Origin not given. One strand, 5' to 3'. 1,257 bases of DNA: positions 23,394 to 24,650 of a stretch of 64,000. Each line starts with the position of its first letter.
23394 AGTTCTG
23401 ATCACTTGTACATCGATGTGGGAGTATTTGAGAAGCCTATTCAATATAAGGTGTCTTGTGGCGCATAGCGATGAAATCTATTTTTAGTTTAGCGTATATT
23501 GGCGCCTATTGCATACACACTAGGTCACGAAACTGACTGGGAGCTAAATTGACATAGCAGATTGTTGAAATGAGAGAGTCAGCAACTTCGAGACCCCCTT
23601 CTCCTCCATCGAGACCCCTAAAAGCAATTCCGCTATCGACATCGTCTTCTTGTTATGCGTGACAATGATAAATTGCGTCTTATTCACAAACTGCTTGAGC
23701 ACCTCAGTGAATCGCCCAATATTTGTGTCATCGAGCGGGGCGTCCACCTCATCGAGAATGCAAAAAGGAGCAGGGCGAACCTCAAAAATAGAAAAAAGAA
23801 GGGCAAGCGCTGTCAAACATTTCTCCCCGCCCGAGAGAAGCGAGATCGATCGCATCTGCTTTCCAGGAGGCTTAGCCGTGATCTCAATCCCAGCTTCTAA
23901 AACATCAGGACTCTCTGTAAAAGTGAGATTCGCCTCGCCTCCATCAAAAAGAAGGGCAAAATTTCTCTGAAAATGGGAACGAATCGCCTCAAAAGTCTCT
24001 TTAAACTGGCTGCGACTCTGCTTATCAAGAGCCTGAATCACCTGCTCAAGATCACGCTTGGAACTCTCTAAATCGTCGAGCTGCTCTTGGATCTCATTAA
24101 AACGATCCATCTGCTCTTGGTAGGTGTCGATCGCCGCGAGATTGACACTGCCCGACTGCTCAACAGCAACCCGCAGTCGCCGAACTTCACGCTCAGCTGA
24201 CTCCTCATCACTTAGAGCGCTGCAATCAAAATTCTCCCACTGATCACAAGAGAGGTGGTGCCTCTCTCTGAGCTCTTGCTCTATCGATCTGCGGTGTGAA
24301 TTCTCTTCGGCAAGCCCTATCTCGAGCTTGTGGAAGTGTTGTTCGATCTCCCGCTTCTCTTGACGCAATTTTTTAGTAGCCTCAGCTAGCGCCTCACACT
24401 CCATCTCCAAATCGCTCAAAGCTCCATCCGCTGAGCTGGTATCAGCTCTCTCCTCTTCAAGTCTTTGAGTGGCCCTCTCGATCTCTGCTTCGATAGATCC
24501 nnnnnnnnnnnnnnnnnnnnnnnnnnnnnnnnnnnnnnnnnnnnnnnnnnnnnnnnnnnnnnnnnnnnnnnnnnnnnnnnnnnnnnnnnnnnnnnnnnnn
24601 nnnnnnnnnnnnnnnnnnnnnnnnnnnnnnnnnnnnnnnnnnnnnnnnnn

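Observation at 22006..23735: smc 3' end present twice (functional copy + diverged, frame-preserving relic) bracketing a nuclease gene: footprint of integration into smc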

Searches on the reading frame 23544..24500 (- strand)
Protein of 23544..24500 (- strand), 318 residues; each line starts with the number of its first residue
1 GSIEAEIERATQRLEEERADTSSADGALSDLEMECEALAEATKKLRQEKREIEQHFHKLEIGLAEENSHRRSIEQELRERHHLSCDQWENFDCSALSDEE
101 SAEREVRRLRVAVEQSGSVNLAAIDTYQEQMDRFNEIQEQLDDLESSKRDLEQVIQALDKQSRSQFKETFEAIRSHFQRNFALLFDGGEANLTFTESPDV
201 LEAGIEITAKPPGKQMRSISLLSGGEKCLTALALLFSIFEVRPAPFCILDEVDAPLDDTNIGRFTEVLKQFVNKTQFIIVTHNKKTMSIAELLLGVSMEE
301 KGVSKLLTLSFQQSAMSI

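Call 6: search_protein_families(library=pfam, proteins=[window:23544-24500:-])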
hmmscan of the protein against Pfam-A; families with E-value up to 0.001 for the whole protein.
window:23544-24500:- (318 aa): 3 families
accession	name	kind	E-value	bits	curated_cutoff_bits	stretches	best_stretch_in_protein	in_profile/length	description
PF02463.25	SMC_N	-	1.3e-28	100.4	40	1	130-305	116-220/220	RecF/RecN/SMC N terminal domain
PF13304.12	AAA_21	-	4.6e-05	24.1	27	1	63-283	84-299/304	AAA domain, putative AbiEii toxin, Type IV TA system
PF16043.11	DUF4795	-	0.00057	19.8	34.8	0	106-160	16-70/208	Domain of unknown function (DUF4795)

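Call 9: find_homologous_proteins(query=window:23544-24500:-)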
Query window:23544-24500:- (318 aa): 5087 proteins with E <= 0.001 among 8000 candidates; the best 120 are listed.
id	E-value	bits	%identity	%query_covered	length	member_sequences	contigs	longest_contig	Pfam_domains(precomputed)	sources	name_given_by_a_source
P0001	1.1e-99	352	62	86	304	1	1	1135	PF02463.26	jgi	jgi:chromosome segregation protein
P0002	6.0e-91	323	54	87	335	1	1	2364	PF02463.26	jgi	jgi:chromosome segregation protein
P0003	2.1e-90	321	56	82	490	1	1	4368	PF02463.26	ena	-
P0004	9.8e-90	319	58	80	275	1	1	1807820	PF02463.26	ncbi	-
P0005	1.7e-89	318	51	94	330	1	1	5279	PF02463.26,PF13304.13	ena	-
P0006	5.2e-88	313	54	84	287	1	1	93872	PF02463.26,PF13304.13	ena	-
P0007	6.7e-87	310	49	97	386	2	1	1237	PF02463.26,PF24627.2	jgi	jgi:chromosome segregation protein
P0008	1.3e-86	309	54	86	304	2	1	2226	PF02463.26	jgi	jgi:chromosome segregation protein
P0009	2.8e-86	308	54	86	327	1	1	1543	PF02463.26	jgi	jgi:chromosome segregation protein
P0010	6.3e-86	306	48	97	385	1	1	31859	PF02463.26,PF13304.13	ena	-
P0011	1.5e-85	305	70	61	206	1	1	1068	PF02463.26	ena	-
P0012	1.9e-85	305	48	97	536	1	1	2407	PF02463.26,PF13304.13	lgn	-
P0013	2.8e-85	304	71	61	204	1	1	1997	PF02463.26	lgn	-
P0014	8.1e-85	303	49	95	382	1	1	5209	PF02463.26,PF13304.13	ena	-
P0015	1.5e-84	302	54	82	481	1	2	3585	PF02463.26,PF13304.13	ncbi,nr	ncbi:MAG: chromosome segregation protein SMC, partial [Parachlamydiaceae bacterium]|nr:chromosome se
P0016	4.2e-84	300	62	67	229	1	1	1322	PF02463.26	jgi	jgi:chromosome segregation protein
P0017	7.8e-84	300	55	81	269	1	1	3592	PF02463.26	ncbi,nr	ncbi:MAG: chromosome segregation protein SMC, partial [Parachlamydiaceae bacterium]|nr:chromosome se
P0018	8.0e-84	300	49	97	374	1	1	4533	PF02463.26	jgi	jgi:chromosome segregation protein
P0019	1.1e-83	299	54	80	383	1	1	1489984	PF02463.26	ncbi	-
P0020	1.2e-83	299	47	95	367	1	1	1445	PF02463.26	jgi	jgi:chromosome segregation protein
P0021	8.4e-82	293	53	82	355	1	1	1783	PF02463.26,PF13304.13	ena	-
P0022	6.6e-81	290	50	85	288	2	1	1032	PF02463.26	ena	-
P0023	2.6e-80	288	54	81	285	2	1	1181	PF02463.26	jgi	jgi:chromosome segregation protein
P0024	3.9e-80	287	58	69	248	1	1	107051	PF02463.26,PF13304.13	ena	-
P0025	4.1e-80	287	62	66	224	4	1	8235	PF02463.26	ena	-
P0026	1.6e-79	285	53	82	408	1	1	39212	PF02463.26,PF13304.13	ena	-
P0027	1.7e-79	285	62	64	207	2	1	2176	PF02463.26,PF13304.13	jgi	-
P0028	1.9e-79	285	58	68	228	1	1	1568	PF02463.26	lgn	-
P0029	2.5e-79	285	58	68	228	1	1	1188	PF02463.26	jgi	jgi:chromosome segregation protein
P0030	1.4e-78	282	60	67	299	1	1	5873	PF02463.26,PF13304.13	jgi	-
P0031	1.9e-78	282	60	65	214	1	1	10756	PF02463.26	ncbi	ncbi:MAG: chromosome segregation protein SMC, partial [Parachlamydiaceae bacterium]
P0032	6.0e-78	280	49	92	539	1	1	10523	PF02463.26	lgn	-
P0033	3.0e-77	278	49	87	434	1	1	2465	PF02463.26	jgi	jgi:chromosome segregation protein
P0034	1.1e-76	276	58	68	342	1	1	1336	PF02463.26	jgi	jgi:chromosome segregation protein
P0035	1.6e-76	276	49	87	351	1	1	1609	PF02463.26,PF13304.13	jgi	jgi:chromosome segregation protein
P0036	1.6e-75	272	65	59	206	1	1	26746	PF02463.26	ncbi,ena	-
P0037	2.2e-75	272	48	85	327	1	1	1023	PF02463.26,PF13304.13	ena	-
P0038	2.1e-74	269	68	56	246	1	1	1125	PF17764.7,PF02463.26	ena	-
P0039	4.4e-74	268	58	67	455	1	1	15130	PF02463.26,PF13304.13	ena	-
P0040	5.1e-73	264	63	61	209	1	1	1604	PF02463.26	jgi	jgi:chromosome segregation protein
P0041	1.4e-72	263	61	61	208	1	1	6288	PF02463.26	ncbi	-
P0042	9.1e-72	260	63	60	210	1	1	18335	PF02463.26,PF13304.13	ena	-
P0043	2.8e-69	252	53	67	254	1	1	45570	PF02463.26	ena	-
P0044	3.1e-69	252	42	97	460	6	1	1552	PF02463.26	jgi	jgi:chromosome segregation protein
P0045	3.6e-69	252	41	99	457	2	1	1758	PF02463.26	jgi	jgi:chromosome segregation protein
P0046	4.0e-69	251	49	80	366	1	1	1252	PF02463.26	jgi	jgi:chromosome segregation protein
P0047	1.6e-68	249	44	92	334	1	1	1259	PF02463.26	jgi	jgi:chromosome segregation protein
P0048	9.6e-68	247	46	86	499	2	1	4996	PF02463.26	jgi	-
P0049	1.3e-67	246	47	81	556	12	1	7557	PF02463.26,PF24161.2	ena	-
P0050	2.5e-67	245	51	68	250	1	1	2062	PF02463.26,PF13304.13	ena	-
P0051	4.1e-67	245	40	98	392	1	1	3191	PF02463.26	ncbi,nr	ncbi:MAG: chromosome segregation protein SMC, partial [Candidatus Omnitrophica bacterium]|nr:chromos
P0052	4.6e-67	245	60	60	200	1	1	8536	PF02463.26,PF13304.13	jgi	jgi:chromosome segregation protein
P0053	7.3e-67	244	43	98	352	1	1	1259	PF02463.26,PF13304.13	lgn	-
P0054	7.5e-67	244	44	92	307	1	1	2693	PF02463.26,PF13304.13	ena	-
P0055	9.9e-67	243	42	90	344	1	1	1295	PF02463.26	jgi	jgi:chromosome segregation protein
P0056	1.0e-66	243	46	84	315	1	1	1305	PF02463.26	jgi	-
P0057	1.1e-66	243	41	96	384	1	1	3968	PF02463.26,PF13304.13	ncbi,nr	ncbi:MAG: AAA family ATPase, partial [Candidatus Omnitrophica bacterium]|nr:AAA family ATPase [Candi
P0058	1.5e-66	243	42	96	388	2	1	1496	PF02463.26,PF13304.13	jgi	jgi:chromosome segregation protein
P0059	2.9e-66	242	66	51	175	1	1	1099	PF02463.26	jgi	jgi:chromosome segregation protein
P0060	3.6e-66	242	65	53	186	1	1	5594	PF02463.26,PF13304.13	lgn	-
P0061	3.7e-66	242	46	86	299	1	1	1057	PF02463.26,PF13304.13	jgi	jgi:chromosome segregation protein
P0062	3.8e-66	242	47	82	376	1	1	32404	PF02463.26,PF13304.13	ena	-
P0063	4.1e-66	241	40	96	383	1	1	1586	PF02463.26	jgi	jgi:chromosome segregation protein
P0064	4.2e-66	241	41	99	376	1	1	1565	PF02463.26,PF13304.13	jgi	jgi:chromosome segregation protein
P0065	4.4e-66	241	45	85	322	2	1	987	PF02463.26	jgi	-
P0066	5.0e-66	241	53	66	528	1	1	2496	PF02463.26,PF13304.13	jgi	jgi:chromosome segregation protein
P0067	5.2e-66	241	51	68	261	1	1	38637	PF02463.26,PF13304.13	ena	-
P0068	5.5e-66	241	42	98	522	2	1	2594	PF02463.26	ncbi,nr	ncbi:MAG: hypothetical protein FJ143_07475 [Deltaproteobacteria bacterium]|nr:hypothetical protein [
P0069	5.6e-66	241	45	92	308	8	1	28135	PF02463.26,PF13304.13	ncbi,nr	ncbi:MAG: chromosome segregation protein SMC, partial [Melioribacter sp.]|nr:chromosome segregation 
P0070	5.7e-66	241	43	86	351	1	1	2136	PF02463.26,PF13304.13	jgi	jgi:chromosome segregation protein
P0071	5.8e-66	241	54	64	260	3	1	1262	PF02463.26,PF13304.13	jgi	jgi:chromosome segregation protein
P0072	6.5e-66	241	48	70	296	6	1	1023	PF02463.26,PF13304.13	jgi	-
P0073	6.6e-66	241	45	85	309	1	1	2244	PF02463.26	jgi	-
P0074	8.3e-66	240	49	69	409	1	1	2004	PF02463.26,PF13304.13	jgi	jgi:chromosome segregation protein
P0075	8.9e-66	240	51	68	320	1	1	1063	PF02463.26,PF13304.13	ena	-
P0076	9.0e-66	240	55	64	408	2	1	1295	PF02463.26,PF13304.13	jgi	jgi:chromosome segregation protein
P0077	9.5e-66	240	48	84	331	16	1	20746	PF02463.26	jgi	jgi:chromosome segregation protein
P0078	1.1e-65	240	42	97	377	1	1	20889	PF02463.26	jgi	jgi:chromosome segregation protein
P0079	1.2e-65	240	45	87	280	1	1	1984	PF02463.26,PF13304.13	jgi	-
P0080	1.2e-65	240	45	90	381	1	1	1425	PF23649.2,PF02463.26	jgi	jgi:chromosome segregation protein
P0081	1.4e-65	240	50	69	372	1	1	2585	PF02463.26,PF13304.13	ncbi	ncbi:MAG: chromosome segregation protein SMC, partial [Candidatus Neomarinimicrobiota bacterium]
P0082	1.4e-65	240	53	67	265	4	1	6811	PF02463.26,PF13304.13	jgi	jgi:chromosome segregation protein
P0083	1.8e-65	239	52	68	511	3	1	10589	PF23649.2,PF02463.26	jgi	jgi:chromosome segregation protein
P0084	1.9e-65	239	52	64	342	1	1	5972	PF02463.26,PF13304.13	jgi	jgi:chromosome segregation protein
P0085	2.2e-65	239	46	75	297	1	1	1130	PF02463.26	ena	-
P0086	2.4e-65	239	52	68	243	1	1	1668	PF02463.26,PF13304.13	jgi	jgi:chromosome segregation protein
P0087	2.5e-65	239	43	90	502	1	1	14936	PF02463.26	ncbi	ncbi:hypothetical protein ACFLTH_12060 [Bacteroidota bacterium]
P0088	2.7e-65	239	63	54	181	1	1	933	PF02463.26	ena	-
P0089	2.7e-65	239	41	92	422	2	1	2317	PF02463.26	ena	-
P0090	3.3e-65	238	50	69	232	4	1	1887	PF02463.26,PF13304.13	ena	-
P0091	3.6e-65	238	46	84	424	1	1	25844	PF02463.26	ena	-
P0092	4.6e-65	238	47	86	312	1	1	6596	PF02463.26,PF13304.13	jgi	jgi:chromosome segregation protein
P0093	4.8e-65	238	43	87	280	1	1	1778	PF02463.26,PF13304.13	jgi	jgi:chromosome segregation protein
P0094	5.0e-65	238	41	95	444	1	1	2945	PF02463.26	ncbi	ncbi:MAG: hypothetical protein ACK4NT_06185, partial [Candidatus Omnitrophota bacterium]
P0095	5.5e-65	238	43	86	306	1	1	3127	PF02463.26,PF13304.13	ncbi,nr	ncbi:MAG TPA: AAA family ATPase, partial [Candidatus Limnocylindrales bacterium]|nr:AAA family ATPas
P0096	5.6e-65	238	44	80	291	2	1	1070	PF02463.26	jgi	jgi:chromosome segregation protein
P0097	6.4e-65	238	39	97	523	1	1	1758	PF02463.26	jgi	jgi:chromosome segregation protein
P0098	6.4e-65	238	49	64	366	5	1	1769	PF02463.26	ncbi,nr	ncbi:MAG: AAA family ATPase, partial [Desulfuromusa sp.]|nr:AAA family ATPase [Desulfuromusa sp.]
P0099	7.3e-65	237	50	68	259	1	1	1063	PF02463.26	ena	-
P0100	8.7e-65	237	53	64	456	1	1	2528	PF02463.26,PF13304.13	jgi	jgi:chromosome segregation protein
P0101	8.9e-65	237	48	84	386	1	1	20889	PF02463.26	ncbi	ncbi:MAG: hypothetical protein ACYTEW_05980, partial [Planctomycetota bacterium]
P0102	9.5e-65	237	47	70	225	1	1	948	PF02463.26,PF13304.13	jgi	jgi:chromosome segregation protein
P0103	1.0e-64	237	39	96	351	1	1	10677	PF02463.26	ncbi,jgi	ncbi:MAG: hypothetical protein ACYSU4_10370 [Planctomycetota bacterium]|jgi:chromosome segregation p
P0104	1.2e-64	237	44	83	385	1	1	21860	PF02463.26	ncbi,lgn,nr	ncbi:MAG: hypothetical protein NC821_00060 [Candidatus Omnitrophica bacterium]|nr:hypothetical prote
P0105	1.2e-64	237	53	64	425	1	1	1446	PF02463.26,PF13304.13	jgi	jgi:chromosome segregation protein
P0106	1.2e-64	237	41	96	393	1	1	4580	PF02463.26,PF13304.13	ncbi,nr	ncbi:MAG TPA: chromosome segregation protein SMC, partial [Candidatus Binatia bacterium]|nr:chromoso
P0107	1.3e-64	237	42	90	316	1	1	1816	PF02463.26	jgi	jgi:chromosome segregation protein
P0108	1.5e-64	236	43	85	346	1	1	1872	PF02463.26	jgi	jgi:chromosome segregation protein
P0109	1.5e-64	236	44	86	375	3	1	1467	PF02463.26,PF13304.13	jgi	jgi:chromosome segregation protein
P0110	1.7e-64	236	44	86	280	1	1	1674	PF02463.26,PF13304.13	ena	-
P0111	1.7e-64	236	44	93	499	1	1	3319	PF02463.26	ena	-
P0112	1.9e-64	236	41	97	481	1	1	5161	PF23649.2,PF02463.26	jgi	jgi:chromosome segregation protein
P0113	2.1e-64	236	39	96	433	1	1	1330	PF02463.26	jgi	jgi:chromosome segregation protein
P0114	2.2e-64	236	41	99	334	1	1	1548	PF02463.26,PF13304.13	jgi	jgi:chromosome segregation protein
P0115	2.2e-64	236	45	87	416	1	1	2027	PF02463.26,PF13304.13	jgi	-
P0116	2.4e-64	236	50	70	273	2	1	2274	PF02463.26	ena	-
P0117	2.4e-64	236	40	99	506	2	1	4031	PF02463.26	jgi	jgi:chromosome segregation protein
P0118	2.5e-64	236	41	92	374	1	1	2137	PF02463.26,PF13304.13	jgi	jgi:chromosome segregation protein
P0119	2.6e-64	236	43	90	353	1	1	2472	PF02463.26,PF24161.2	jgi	jgi:chromosome segregation protein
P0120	3.2e-64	235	50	70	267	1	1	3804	PF02463.26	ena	-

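Call 61: find_encoding_contigs(protein=P0019, flank=8000, max_places=2)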
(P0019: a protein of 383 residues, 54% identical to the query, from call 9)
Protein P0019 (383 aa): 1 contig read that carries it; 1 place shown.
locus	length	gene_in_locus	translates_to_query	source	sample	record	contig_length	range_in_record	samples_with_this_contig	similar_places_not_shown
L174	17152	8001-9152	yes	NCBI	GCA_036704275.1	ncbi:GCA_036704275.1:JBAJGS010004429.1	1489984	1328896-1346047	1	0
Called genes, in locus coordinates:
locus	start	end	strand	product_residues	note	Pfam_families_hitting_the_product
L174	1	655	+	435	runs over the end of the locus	-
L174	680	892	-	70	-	PF02127:Peptidase_M18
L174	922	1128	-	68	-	PF02127:Peptidase_M18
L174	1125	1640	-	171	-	PF02127:Peptidase_M18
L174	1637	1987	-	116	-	-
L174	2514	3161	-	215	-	PF17251:Pom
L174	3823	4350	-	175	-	PF00587:tRNA-synt_2b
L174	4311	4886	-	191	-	PF02403:Seryl_tRNA_N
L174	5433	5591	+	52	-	-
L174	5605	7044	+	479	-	PF02463:SMC_N, PF13175:AAA_15 (faint), PF13476:AAA_23 (weak), PF13555:AAA_29 (faint), PF13304:AAA_21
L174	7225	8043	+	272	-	-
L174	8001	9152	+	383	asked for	PF02463:SMC_N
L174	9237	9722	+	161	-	-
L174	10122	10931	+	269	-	PF27704:GuanidinoAc_N-MeTrfase, PF00398:RrnaAD (faint), PF13649:Methyltransf_25 (weak)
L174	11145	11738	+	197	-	PF00012:HSP70 (faint)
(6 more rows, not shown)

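Call 62: find_encoding_contigs(protein=P0004, flank=8000, max_places=2)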
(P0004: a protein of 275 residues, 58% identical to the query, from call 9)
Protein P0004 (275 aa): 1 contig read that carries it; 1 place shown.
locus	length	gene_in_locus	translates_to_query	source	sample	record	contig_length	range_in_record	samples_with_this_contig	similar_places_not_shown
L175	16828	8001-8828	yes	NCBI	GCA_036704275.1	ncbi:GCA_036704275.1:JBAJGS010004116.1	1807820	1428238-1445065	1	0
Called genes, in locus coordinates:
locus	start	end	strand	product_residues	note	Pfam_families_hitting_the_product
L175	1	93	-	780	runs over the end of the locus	PF05088:Bac_GDH_CD, PF00208:ELFV_dehydrog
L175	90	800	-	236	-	-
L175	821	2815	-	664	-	PF00122:E1-E2_ATPase, PF00702:Hydrolase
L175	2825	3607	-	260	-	PF01988:VIT1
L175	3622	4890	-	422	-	PF02403:Seryl_tRNA_N, PF00587:tRNA-synt_2b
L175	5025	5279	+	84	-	-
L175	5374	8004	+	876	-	PF02463:SMC_N, PF13175:AAA_15, PF13304:AAA_21 (weak), PF13476:AAA_23, PF13555:AAA_29 (weak)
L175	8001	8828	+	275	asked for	PF02463:SMC_N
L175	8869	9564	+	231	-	PF05222:AlaDh_PNT_N, PF07992:Pyr_redox_2 (weak), PF01262:AlaDh_PNT_C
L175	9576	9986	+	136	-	PF01262:AlaDh_PNT_C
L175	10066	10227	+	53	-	-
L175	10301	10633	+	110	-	PF21716:dnstrm_HI1420 (weak)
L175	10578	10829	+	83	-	-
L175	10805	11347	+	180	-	PF00012:HSP70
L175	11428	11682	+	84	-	-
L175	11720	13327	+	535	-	PF12531:DUF3731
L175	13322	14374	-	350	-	PF01075:Glyco_transf_9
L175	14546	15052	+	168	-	-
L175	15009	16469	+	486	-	-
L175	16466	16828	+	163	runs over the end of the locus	PF02075:RuvC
